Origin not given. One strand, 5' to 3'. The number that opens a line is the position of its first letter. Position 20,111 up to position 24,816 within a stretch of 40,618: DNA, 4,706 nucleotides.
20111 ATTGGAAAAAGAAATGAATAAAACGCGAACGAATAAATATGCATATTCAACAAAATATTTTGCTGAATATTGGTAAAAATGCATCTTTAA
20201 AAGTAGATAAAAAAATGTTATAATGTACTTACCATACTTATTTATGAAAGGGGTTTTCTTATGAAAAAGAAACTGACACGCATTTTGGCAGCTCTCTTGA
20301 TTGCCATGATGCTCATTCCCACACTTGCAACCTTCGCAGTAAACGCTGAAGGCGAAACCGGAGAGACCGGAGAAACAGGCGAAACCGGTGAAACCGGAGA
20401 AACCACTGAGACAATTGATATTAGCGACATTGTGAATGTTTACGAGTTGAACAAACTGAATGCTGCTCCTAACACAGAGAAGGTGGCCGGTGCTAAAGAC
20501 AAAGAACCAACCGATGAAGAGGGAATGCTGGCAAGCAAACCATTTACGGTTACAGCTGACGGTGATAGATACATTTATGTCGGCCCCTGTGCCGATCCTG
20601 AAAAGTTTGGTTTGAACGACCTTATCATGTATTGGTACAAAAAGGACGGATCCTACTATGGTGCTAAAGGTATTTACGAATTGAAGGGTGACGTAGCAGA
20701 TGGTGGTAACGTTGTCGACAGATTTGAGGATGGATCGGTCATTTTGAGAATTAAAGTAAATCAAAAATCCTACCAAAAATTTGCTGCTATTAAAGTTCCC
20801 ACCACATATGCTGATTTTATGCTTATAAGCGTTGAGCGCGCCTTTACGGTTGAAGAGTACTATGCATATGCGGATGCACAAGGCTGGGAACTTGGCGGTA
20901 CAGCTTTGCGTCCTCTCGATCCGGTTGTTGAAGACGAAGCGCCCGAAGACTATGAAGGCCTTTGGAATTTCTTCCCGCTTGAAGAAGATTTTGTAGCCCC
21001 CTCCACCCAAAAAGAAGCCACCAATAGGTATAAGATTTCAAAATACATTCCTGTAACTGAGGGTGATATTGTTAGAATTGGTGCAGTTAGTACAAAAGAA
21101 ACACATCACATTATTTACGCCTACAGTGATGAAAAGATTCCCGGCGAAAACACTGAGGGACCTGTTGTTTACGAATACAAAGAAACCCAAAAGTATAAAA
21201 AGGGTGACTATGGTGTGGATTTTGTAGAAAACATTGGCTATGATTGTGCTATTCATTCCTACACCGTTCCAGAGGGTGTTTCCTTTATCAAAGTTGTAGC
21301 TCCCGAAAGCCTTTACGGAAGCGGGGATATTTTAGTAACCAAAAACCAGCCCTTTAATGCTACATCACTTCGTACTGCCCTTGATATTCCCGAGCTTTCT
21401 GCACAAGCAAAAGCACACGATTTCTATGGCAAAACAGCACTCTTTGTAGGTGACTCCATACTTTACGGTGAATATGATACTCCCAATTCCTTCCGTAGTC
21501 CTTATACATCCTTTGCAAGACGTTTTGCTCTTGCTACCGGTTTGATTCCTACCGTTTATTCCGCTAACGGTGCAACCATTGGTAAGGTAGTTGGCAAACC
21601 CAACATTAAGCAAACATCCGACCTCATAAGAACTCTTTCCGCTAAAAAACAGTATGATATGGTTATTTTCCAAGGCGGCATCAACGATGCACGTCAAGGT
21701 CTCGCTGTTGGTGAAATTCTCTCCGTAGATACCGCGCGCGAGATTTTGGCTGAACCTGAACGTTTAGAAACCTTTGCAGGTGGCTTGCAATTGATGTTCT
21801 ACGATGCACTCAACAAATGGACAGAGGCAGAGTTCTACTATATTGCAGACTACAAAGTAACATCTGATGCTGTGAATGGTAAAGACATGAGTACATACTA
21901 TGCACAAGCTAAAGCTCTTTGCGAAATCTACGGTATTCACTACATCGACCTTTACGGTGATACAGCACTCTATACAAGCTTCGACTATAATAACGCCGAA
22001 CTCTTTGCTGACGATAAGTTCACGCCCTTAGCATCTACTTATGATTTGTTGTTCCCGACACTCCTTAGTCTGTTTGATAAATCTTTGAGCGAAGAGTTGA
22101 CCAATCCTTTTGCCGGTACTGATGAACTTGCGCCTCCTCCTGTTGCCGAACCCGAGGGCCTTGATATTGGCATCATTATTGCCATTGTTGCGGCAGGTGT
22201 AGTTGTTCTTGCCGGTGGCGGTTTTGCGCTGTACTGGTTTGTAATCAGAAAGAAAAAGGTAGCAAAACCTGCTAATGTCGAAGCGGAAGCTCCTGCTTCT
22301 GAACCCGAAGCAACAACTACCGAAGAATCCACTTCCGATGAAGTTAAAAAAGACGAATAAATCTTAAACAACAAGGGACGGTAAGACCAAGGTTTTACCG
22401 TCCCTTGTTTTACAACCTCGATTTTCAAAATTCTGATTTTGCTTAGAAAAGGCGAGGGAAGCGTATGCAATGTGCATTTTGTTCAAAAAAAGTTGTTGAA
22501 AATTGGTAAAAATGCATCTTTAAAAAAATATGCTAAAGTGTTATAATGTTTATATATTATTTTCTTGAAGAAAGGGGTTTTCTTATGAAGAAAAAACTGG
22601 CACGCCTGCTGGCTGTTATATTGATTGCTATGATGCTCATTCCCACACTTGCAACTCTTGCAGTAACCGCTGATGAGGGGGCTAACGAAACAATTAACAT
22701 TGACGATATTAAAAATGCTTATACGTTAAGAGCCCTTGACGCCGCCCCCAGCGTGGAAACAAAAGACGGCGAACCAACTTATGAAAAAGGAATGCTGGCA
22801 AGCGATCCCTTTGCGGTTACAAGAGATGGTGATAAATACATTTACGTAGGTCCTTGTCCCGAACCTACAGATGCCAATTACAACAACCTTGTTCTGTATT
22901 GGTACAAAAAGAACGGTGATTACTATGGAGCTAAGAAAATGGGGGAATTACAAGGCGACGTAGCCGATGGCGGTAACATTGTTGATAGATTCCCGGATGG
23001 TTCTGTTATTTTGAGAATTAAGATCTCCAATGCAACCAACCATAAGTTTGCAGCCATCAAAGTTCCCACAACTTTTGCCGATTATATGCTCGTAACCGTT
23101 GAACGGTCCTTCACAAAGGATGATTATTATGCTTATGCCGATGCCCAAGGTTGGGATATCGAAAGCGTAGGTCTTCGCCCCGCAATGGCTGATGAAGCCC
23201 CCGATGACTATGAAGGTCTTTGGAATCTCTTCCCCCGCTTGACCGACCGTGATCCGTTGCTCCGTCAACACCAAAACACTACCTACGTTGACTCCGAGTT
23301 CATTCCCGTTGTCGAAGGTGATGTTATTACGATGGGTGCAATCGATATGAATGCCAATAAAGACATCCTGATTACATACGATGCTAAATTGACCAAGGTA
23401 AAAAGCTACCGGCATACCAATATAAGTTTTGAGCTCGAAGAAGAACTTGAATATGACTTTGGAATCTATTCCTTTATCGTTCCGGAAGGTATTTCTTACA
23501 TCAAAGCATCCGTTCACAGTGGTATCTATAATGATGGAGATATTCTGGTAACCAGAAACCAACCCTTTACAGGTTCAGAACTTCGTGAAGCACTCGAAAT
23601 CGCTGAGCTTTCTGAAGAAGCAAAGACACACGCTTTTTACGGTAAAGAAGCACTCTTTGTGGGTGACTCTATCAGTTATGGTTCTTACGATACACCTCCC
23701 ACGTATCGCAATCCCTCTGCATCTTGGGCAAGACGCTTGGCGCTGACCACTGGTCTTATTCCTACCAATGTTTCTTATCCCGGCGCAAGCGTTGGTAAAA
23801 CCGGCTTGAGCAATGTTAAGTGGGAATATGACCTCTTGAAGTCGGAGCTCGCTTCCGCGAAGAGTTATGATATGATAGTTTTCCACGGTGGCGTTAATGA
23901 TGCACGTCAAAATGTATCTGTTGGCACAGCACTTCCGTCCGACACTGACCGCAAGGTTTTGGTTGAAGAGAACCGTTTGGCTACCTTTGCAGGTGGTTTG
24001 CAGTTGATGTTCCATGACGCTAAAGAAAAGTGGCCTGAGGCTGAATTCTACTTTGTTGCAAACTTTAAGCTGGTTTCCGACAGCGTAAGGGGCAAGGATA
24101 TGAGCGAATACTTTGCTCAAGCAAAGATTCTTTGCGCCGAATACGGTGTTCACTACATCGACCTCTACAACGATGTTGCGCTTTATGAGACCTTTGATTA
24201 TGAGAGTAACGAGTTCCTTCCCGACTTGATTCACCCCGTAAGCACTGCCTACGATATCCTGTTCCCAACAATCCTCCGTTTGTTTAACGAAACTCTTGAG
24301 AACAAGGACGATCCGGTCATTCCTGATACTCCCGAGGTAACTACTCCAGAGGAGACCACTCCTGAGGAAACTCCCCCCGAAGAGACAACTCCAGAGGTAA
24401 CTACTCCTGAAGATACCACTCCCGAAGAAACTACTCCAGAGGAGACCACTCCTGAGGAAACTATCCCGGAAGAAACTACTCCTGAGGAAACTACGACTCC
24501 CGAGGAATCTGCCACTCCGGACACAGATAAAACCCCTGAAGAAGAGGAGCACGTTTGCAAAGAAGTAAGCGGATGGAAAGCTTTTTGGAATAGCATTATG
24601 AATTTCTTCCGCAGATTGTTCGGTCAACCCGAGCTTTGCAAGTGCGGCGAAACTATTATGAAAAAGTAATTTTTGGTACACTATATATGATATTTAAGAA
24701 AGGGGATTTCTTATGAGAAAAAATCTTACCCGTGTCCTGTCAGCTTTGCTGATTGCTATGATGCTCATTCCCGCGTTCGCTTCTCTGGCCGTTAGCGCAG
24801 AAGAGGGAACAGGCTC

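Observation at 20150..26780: Tandem array of three paralogous secreted proteins: twin unassigned N-terminal modules + SGNH hydrolase + exchangeable C-terminal anchor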

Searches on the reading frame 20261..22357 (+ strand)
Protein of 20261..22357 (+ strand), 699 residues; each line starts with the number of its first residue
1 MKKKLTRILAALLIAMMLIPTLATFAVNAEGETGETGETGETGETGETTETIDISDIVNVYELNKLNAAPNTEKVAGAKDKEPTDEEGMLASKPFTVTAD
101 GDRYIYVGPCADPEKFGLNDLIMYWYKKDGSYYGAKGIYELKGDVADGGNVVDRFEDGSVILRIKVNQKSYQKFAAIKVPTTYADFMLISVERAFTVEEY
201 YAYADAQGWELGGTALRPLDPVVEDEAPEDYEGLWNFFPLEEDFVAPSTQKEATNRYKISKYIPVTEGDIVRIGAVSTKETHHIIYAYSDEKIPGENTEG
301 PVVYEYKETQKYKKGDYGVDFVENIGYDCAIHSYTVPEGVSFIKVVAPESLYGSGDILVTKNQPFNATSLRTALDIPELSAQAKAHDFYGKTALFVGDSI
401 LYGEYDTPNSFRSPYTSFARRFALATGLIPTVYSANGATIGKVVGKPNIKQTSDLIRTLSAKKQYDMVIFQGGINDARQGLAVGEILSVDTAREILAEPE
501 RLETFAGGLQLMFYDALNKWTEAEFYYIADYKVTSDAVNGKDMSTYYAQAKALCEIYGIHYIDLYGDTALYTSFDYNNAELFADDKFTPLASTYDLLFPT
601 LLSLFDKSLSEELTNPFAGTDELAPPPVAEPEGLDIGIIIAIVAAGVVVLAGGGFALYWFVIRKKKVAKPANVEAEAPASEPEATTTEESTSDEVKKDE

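Call 5: search_protein_families(library=pfam, proteins=[window:20261-22357:+], max_evalue=1)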
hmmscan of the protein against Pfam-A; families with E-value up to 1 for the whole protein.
window:20261-22357:+ (699 aa): 4 families
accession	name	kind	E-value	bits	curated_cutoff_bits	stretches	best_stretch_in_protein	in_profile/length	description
PF13472.12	Lipase_GDSL_2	-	3.8e-10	41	32.9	1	395-587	1-169/178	GDSL-like Lipase/Acylhydrolase family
PF00657.28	Lipase_GDSL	-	0.021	15.4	23.6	1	395-487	3-94/208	GDSL-like Lipase/Acylhydrolase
PF10907.13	DUF2749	-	0.047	14.2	25.5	1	638-688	5-48/72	Protein of unknown function (DUF2749)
PF01391.23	Collagen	-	0.13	12.5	27.2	1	31-47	10-26/60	Collagen triple helix repeat (20 copies)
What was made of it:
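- The Pfam family name is 'GDSL-like lipase/acylhydrolase' (call 5).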

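Call 6: search_protein_families(library=ncbifam, proteins=[window:20261-22357:+], max_evalue=1)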
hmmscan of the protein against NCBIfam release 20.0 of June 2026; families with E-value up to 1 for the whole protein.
window:20261-22357:+ (699 aa): 4 families
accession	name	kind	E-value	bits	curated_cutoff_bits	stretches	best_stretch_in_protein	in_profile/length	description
NF041742.1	WGxxGxxG_fam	subfamily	0.0084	16.7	35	1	1-46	1-41/69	WGxxGxxG family protein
NF033761.1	gliding_GltJ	equivalog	0.0086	15.2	450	1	622-687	354-420/671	adventurous gliding motility protein GltJ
NF053819.1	EF0750_LPXTG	subfamily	0.076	13.5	47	1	1-52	1-51/105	EF2685/EF0750 family sortase-dependent surface protein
NF004285.1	PRK05696.1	equivalog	0.11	12.3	179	1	639-681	20-62/171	flagellar basal body-associated protein FliL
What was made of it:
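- Checked: N-terminal region: The first ~340 aa have no Pfam or NCBIfam hit at E<=1 (calls 5, 6).
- Tried and rejected: Pfam and NCBIfam on the N-terminal 340 aa and on the tails gave nothing (calls 5, 6).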

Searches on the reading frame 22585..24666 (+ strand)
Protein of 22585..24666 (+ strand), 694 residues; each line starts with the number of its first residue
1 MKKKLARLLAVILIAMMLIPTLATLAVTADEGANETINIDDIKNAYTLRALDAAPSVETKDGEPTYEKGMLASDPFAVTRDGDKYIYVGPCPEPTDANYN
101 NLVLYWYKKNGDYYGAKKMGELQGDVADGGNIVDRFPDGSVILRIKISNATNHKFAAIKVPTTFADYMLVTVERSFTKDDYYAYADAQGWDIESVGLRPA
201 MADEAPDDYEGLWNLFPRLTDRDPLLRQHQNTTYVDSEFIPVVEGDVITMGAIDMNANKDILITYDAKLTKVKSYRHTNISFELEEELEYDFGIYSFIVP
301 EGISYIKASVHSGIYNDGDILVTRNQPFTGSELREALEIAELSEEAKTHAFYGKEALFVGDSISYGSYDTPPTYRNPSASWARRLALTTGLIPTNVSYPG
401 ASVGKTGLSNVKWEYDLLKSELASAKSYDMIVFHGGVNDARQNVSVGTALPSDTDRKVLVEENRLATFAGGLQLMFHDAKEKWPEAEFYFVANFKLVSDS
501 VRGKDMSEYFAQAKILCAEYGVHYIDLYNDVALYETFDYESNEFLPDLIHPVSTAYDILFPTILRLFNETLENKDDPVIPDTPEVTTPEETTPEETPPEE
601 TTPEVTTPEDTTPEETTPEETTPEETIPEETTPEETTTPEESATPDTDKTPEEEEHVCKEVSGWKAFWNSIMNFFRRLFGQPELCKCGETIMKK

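Call 5: search_protein_families(library=pfam, proteins=[window:22585-24666:+], max_evalue=1)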
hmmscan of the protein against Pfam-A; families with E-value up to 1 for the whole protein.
window:22585-24666:+ (694 aa): 3 families
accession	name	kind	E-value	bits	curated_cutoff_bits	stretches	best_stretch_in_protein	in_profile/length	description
PF13472.12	Lipase_GDSL_2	-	7e-16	59.7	32.9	1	358-557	1-177/178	GDSL-like Lipase/Acylhydrolase family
PF00657.28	Lipase_GDSL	-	0.00026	21.6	23.6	1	358-558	3-203/208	GDSL-like Lipase/Acylhydrolase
PF06459.17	RR_TM4-6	-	0.23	11.7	25.1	1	590-679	93-178/277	Ryanodine Receptor TM 4-6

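Call 6: search_protein_families(library=ncbifam, proteins=[window:22585-24666:+], max_evalue=1)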
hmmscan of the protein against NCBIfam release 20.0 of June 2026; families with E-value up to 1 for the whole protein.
window:22585-24666:+ (694 aa): 2 families
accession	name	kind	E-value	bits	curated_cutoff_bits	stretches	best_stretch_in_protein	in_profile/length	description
NF040984.1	BimA_first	exception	0.058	12.3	800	0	584-637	225-279/517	trimeric autotransporter actin-nucleating factor BimA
NF011512.0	PRK14950.1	equivalog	0.87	8.6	593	0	574-659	375-458/585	DNA polymerase III subunits gamma and tau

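Call 72: search_protein_families(library=phrogs, proteins=[window:22585-24666:+], max_evalue=0.001)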
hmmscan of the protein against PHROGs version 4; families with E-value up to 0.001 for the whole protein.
window:22585-24666:+ (694 aa): 3 families
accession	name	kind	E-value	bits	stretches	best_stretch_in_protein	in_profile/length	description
phrog_11541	-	unknown function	7.1e-19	68.6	1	295-575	547-831/832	-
phrog_5240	-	tail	2.6e-17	63.7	1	348-565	451-663/670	tail fiber protein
phrog_17240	-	unknown function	0.00017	20.8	1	360-570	514-711/821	-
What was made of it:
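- PHROG tail-fiber and phrog_11541 hits cover module 2 plus the SGNH domain (call 72).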

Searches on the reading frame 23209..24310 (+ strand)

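Call 99: search_dna_similar(query=window:23209-24310:+, collection=phages, mode=protein, max_evalue=0.001, max_rows=25)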
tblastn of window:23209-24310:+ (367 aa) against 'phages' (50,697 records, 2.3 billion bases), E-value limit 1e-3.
Records with a match: 2; places in all: 2; records where one place covers at least 80% of the query: 0.
Best place of each record, by identity: <60% 2.
By first word of the organism name: Clostridium 2.
By host as written in the record: Clostridium perfringens 2.
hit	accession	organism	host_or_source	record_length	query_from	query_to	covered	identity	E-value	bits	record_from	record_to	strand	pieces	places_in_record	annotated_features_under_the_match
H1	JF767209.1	Clostridium phage phiCP34O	Clostridium perfringens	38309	140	319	49%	23.2%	2e-4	49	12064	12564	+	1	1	lysophospholipase L1-related esterase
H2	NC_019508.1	Clostridium phage phiCP34O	Clostridium perfringens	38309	140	319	49%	23.2%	2e-4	49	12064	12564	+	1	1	lysophospholipase L1-related esterase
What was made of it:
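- Closest known: Phage virion- or tail-associated SGNH esterases. Different: Sequence identity to real phage genes is at most 23% (call 99).
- Tried and rejected: tblastn against 50,697 phage genomes gave one weak hit (call 99).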

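Call 100: get_annotated_region(hit=H1, flank=6000)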
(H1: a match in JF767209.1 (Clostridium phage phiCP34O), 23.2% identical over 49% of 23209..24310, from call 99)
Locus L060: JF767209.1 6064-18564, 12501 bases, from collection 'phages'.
description: Clostridium phage phi34O, complete genome.
organism: Clostridium phage phiCP34O (NCBI taxid 1042123)
taxonomy: Viruses; Duplodnaviria; Heunggongvirae; Uroviricota; Caudoviricetes
host: Clostridium perfringens; source: -; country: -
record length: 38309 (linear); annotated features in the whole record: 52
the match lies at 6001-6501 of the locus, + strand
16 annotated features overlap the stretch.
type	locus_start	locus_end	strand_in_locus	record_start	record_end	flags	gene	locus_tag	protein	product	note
CDS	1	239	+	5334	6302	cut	-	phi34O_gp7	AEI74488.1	3''-phosphoadenosine 5''-phosphosulfate sulfotransferase/FAD synthetase-related enzyme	PAPS reductase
CDS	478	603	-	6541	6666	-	-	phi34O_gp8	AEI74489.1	hypothetical protein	-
CDS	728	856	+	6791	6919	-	-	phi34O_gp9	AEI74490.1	hypothetical protein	-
CDS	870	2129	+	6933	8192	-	-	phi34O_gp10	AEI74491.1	predicted P-loop ATPase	-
CDS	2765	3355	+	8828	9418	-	-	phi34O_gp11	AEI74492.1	phage minor structural protein GP20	-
CDS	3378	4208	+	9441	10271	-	-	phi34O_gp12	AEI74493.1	P22 coat protein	gp5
CDS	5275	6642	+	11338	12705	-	-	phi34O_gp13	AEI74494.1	lysophospholipase L1-related esterase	-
CDS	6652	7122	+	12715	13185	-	-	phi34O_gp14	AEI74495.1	hypothetical protein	-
CDS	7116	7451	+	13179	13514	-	-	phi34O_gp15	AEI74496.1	hypothetical protein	-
CDS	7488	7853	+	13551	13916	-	-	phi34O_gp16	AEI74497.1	hypothetical protein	-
CDS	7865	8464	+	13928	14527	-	-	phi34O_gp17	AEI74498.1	hypothetical protein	-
CDS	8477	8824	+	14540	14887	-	-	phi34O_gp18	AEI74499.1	hypothetical protein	-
CDS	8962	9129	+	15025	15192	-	-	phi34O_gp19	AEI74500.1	hypothetical protein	-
CDS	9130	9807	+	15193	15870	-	-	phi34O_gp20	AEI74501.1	phage-related minor tail protein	-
CDS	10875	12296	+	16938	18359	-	-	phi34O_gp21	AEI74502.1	phage-related minor tail protein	-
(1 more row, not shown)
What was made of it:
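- The phage relative is annotated as a lysophospholipase L1-related esterase (call 100).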
